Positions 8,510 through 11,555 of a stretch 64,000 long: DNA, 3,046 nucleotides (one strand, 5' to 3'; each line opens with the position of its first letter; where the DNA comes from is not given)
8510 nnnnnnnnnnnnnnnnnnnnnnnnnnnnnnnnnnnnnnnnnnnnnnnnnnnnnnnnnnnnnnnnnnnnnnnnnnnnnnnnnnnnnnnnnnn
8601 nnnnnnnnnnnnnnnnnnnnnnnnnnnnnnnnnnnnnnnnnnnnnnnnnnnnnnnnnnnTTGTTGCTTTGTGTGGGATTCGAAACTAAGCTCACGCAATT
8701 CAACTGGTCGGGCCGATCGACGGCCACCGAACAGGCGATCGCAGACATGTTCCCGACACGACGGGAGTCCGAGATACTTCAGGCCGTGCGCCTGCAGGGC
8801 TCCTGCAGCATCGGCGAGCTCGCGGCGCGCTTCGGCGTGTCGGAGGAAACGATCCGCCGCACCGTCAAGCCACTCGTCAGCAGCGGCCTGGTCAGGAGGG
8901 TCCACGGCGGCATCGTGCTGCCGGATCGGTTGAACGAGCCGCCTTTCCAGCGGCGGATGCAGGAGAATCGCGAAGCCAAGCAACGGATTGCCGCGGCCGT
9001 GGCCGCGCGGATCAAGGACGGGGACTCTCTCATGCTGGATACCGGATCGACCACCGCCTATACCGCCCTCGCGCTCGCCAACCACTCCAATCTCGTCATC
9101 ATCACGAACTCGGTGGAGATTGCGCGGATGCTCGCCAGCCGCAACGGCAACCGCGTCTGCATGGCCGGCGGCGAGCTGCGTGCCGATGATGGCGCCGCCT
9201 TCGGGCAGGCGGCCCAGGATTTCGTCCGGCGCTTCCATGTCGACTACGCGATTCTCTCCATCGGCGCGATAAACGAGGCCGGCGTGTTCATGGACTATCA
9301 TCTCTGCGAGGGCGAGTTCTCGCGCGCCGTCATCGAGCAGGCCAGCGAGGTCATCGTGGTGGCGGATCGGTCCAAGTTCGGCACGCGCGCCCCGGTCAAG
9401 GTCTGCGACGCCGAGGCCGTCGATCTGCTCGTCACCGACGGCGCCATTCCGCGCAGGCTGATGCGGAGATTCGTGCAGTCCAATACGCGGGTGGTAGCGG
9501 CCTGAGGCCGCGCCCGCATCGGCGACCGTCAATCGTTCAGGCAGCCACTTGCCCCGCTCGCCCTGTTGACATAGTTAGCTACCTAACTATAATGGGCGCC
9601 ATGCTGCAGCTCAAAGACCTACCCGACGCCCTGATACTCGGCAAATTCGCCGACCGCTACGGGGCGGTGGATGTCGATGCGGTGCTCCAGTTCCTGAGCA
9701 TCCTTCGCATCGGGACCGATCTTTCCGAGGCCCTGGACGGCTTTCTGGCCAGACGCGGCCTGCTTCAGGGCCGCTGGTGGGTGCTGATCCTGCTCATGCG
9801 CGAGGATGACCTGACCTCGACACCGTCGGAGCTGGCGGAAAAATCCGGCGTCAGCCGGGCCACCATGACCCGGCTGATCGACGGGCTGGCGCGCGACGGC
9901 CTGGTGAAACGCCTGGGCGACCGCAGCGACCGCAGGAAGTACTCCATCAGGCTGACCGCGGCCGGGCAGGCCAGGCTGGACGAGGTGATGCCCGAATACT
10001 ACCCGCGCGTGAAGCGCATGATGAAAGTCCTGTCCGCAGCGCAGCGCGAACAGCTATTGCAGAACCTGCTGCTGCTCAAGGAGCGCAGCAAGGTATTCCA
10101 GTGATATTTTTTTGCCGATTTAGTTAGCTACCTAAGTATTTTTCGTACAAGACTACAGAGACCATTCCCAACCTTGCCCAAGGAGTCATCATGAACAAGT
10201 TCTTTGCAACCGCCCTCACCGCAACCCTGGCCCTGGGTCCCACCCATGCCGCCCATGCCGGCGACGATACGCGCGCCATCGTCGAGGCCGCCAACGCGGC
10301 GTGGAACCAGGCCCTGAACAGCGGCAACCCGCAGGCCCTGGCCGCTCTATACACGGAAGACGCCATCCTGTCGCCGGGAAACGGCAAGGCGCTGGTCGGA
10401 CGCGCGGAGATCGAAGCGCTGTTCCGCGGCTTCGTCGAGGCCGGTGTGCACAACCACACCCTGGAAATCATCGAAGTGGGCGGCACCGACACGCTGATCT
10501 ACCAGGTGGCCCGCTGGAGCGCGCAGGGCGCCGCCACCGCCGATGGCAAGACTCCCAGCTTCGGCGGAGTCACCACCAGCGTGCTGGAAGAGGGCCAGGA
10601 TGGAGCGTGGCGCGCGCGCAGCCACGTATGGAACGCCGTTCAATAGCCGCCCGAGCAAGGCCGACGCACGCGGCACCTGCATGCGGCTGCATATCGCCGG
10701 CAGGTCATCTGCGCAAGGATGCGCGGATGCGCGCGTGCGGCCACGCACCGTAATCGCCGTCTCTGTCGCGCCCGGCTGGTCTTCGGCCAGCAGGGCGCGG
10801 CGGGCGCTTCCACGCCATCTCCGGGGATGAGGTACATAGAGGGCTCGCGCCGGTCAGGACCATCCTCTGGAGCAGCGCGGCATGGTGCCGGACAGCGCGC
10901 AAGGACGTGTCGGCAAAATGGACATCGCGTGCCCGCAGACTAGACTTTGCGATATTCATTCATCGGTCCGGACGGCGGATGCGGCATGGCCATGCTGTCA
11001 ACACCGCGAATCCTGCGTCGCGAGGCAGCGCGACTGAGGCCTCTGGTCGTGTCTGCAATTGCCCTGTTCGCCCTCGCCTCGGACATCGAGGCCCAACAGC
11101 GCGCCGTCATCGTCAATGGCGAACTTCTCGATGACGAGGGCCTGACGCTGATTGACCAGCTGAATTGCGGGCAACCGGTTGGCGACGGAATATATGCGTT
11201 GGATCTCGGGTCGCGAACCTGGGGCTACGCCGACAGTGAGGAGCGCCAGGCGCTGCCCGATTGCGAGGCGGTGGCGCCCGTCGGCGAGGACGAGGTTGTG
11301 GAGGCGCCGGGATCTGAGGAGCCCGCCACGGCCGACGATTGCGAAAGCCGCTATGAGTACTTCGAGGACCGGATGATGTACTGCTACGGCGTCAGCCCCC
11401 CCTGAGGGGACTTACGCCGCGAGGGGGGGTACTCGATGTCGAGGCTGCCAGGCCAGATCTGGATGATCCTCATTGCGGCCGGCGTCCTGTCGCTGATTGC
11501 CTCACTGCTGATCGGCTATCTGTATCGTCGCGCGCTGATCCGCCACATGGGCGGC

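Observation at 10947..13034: Uncharacterised two-gene cassette beside a tRNA gene: small secreted Cys-protein plus an 8-TM membrane protein with an unassigned cytoplasmic alpha/beta domain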

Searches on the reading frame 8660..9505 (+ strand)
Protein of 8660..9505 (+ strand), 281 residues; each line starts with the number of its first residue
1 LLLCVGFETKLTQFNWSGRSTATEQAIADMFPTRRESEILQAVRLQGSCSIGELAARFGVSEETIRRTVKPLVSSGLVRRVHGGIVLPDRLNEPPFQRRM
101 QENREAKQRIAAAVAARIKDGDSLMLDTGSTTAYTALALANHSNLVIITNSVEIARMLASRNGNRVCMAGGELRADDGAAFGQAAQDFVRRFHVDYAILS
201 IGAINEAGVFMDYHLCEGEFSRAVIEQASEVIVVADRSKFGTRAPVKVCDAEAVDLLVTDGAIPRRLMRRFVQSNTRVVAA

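Call 4: search_protein_families(library=pfam, proteins=[window:8660-9505:+], max_evalue=1)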
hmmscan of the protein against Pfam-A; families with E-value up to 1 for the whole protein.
window:8660-9505:+ (281 aa): 38 families (the best 25 are shown)
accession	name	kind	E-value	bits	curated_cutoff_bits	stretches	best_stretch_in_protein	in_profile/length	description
PF00455.28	DeoRC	-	1.2e-48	165.5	31.8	1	103-260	2-159/160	DeoR C terminal sensor domain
PF08220.18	HTH_DeoR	-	3.5e-15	55.9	21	1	35-89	1-55/57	DeoR-like helix-turn-helix domain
PF12840.13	HTH_20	-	2.3e-06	27.9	27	1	38-81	8-51/51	Helix-turn-helix domain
PF13412.12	HTH_24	-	2.6e-06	27.3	21.9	1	37-79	6-48/48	Winged helix-turn-helix DNA-binding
PF13545.12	HTH_Crp_2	-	3.1e-06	27.5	27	1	50-90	24-64/70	Crp-like helix-turn-helix domain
PF00392.27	GntR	-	3.2e-06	27.1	27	1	51-84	27-60/64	Bacterial regulatory proteins, gntR family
PF12802.13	MarR_2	-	3.5e-06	27.5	27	1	33-81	4-53/61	MarR family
PF01047.28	MarR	-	6.6e-06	26.4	24.6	1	33-82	2-51/59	MarR family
PF08279.18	HTH_11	-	1.5e-05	25.2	25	1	35-76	1-43/55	HTH domain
PF25213.1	HVO_A0261_N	-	2e-05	24.8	35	1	27-84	4-60/86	HVO_A0261 N-terminal domain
PF25212.1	HVO_A0114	-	0.0003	20.9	27.6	1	33-84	21-72/84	HVO_A0114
PF13404.12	HTH_AsnC-type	-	0.00032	20.9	27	1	38-70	7-39/42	AsnC-type helix-turn-helix domain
PF19187.6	HTH_PafC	-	0.00037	20.8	32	1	41-84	11-54/115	PafC helix-turn-helix domain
PF02082.26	Rrf2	-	0.00048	20.7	30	1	45-83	20-58/132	Iron-dependent Transcriptional regulator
PF16365.12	EutK_C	-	0.00063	20.1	27.5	1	49-80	15-46/52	Ethanolamine utilization protein EutK C-terminus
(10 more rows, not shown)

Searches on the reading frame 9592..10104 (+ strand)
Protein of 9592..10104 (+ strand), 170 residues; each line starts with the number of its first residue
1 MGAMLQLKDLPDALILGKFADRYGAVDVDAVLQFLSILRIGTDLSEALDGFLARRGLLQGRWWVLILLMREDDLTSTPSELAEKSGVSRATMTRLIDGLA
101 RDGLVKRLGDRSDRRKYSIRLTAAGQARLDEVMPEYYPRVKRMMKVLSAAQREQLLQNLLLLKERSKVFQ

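Call 4: search_protein_families(library=pfam, proteins=[window:9592-10104:+], max_evalue=1)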
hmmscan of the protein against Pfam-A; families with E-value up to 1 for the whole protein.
window:9592-10104:+ (170 aa): 22 families
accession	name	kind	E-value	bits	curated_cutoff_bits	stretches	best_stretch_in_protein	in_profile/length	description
PF01047.28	MarR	-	1.7e-11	44.3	24.6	1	61-116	5-58/59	MarR family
PF12802.13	MarR_2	-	2.2e-11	44.2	27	1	60-115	6-60/61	MarR family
PF25213.1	HVO_A0261_N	-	8.9e-07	29.1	35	1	75-132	24-74/86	HVO_A0261 N-terminal domain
PF09339.16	HTH_IclR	-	4.7e-06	26.7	22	1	67-107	11-50/52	IclR helix-turn-helix domain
PF13545.12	HTH_Crp_2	-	0.00011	22.5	27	1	73-109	20-56/70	Crp-like helix-turn-helix domain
PF22168.2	DIP2311-like_C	-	0.00017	22.2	27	1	79-114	23-59/63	Transcriptional regulator DIP2311-like, C-terminal domain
PF13463.12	HTH_27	-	0.00031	21.4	22.2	1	77-125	21-68/68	Winged helix DNA-binding domain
PF01978.25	TrmB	-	0.0004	20.6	25.6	1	75-117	22-62/68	Sugar-specific transcriptional regulator TrmB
PF13412.12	HTH_24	-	0.00065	19.7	21.9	1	76-106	18-48/48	Winged helix-turn-helix DNA-binding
PF13551.12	HTH_29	-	0.0022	18.5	28.1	1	66-124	5-61/64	Winged helix-turn helix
PF22381.2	Staph_reg_Sar_Rot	-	0.0033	17.9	27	1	63-131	18-84/85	Transcriptional regulator SarA/Rot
PF01638.23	HxlR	-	0.0071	16.6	20.8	1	57-132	1-75/91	HxlR-like helix-turn-helix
PF00392.27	GntR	-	0.0077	16.3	27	1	79-109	28-58/64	Bacterial regulatory proteins, gntR family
PF08100.18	Dimerisation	-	0.0094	16.2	25.6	1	75-118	40-82/93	O-methyltransferase dimerisation domain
PF24033.1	DUF7342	-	0.015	15.7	31.6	1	77-125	19-66/150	Family of unknown function (DUF7342)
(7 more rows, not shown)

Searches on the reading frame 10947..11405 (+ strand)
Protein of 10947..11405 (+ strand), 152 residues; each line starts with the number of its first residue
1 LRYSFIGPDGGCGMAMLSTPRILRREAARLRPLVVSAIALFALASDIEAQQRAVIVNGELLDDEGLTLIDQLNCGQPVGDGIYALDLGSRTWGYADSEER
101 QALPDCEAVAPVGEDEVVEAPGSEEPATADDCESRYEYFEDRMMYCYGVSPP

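Call 4: search_protein_families(library=pfam, proteins=[window:10947-11405:+], max_evalue=1)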
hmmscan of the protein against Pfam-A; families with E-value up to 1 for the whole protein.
window:10947-11405:+ (152 aa): 0 families

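Call 5: search_protein_families(library=ncbifam, proteins=[window:10947-11405:+], max_evalue=1)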
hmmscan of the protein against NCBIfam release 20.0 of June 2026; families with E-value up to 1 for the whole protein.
window:10947-11405:+ (152 aa): 3 families
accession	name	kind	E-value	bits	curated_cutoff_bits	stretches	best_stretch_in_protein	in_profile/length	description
NF007719.0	PRK10410.2-3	equivalog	0.15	12.2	211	1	128-146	18-36/103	nitrous oxide-stimulated promoter family protein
NF045686.1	PhytoSynCyanob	equivalog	0.24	10.5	550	1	130-149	124-143/310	15-cis-phytoene synthase CrtB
TIGR02472.1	sucr_P_syn_N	equivalog_domain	0.26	10.1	576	1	48-78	337-367/439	sucrose-phosphate synthase, putative, glycosyltransferase domain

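Call 6: search_protein_families(library=padloc, proteins=[window:10947-11405:+], max_evalue=1)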
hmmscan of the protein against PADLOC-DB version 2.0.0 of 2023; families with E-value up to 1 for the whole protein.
window:10947-11405:+ (152 aa): 0 families
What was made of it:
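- Closest known: Nucleotide-gated membrane effectors of anti-phage systems. Different: No sequence match to any PADLOC model (call 6).
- No PADLOC hit for A or B (call 6).
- Tried and rejected: Pfam, NCBIfam and PADLOC scans of A and B gave nothing (calls 4-6).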

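Call 41: find_homologous_proteins(query=window:10947-11405:+, max_evalue=0.01)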
Query window:10947-11405:+ (152 aa): 14 proteins with E <= 0.01 among 152 candidates.
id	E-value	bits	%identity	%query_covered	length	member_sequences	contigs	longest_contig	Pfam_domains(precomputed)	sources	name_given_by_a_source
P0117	1.7e-85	303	100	91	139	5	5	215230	-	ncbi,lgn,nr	ncbi:MAG: hypothetical protein HONDAALG_00576 [Gammaproteobacteria bacterium]|nr:hypothetical protei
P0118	2.6e-72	260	84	91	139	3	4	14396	-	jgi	jgi:hypothetical protein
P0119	5.0e-70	252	82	91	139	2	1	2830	-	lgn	-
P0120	3.8e-68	246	81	91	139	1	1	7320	-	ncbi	-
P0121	4.6e-59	217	82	78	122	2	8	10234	-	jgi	jgi:hypothetical protein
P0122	7.1e-58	213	72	90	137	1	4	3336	-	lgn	-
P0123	8.4e-58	213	81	78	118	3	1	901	-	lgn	-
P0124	8.9e-50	187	75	78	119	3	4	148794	-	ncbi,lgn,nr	ncbi:MAG: hypothetical protein NFCOHLIN_01110 [Gammaproteobacteria bacterium]|nr:hypothetical protei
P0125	2.1e-46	176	61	91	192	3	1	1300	-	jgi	jgi:hypothetical protein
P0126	1.2e-26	112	54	68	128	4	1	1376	-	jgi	-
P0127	6.5e-26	109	50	84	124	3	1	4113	-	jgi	jgi:hypothetical protein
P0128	1.1e-25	108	49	72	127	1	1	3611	-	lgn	-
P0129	5.5e-25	106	50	80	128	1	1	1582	-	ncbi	-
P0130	9.3e-25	105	51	66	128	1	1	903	-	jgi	jgi:hypothetical protein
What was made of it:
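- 10986..11405 (+): gene A: 139-aa Sec-type secreted protein with four conserved Cys (the mechanical ORF starts at TTG 10947). P0117 is 100% identical and 139 aa (call 41).
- Checked: (i) Start of A. Databases call A as 139 aa from the ATG at 10986 (P0117, 100% identity, call 41).
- Only about 14 A homologues exist (call 41).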

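Call 42: find_encoding_contigs(protein=P0127, flank=5000, max_places=3)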
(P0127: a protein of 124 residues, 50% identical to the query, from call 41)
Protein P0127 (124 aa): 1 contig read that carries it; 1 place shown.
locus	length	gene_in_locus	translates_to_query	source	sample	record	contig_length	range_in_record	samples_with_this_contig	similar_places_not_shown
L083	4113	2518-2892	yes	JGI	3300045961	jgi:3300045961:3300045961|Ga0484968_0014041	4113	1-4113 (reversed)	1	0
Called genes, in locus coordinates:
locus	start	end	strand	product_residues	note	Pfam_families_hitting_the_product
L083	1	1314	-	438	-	?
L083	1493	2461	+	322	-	PF00248:Aldo_ket_red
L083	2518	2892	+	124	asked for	-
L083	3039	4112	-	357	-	?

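Call 43: find_encoding_contigs(protein=P0128, flank=5000, max_places=3)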
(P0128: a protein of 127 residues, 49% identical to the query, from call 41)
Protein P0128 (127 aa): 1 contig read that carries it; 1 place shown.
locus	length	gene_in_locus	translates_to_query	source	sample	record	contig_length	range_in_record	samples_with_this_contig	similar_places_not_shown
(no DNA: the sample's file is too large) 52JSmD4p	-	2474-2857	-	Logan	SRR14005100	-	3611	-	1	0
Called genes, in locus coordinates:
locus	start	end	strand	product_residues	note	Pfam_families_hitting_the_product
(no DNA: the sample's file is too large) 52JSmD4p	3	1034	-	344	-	?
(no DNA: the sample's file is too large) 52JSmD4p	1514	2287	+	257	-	PF01590:GAF, PF13185:GAF_2, PF13492:GAF_3 (weak)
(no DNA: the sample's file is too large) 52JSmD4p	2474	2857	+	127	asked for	-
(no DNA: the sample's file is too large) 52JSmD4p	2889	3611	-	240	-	?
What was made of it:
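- A also occurs without B (calls 42, 43). A occurs without B in two of three more distant contigs (calls 42, 43).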
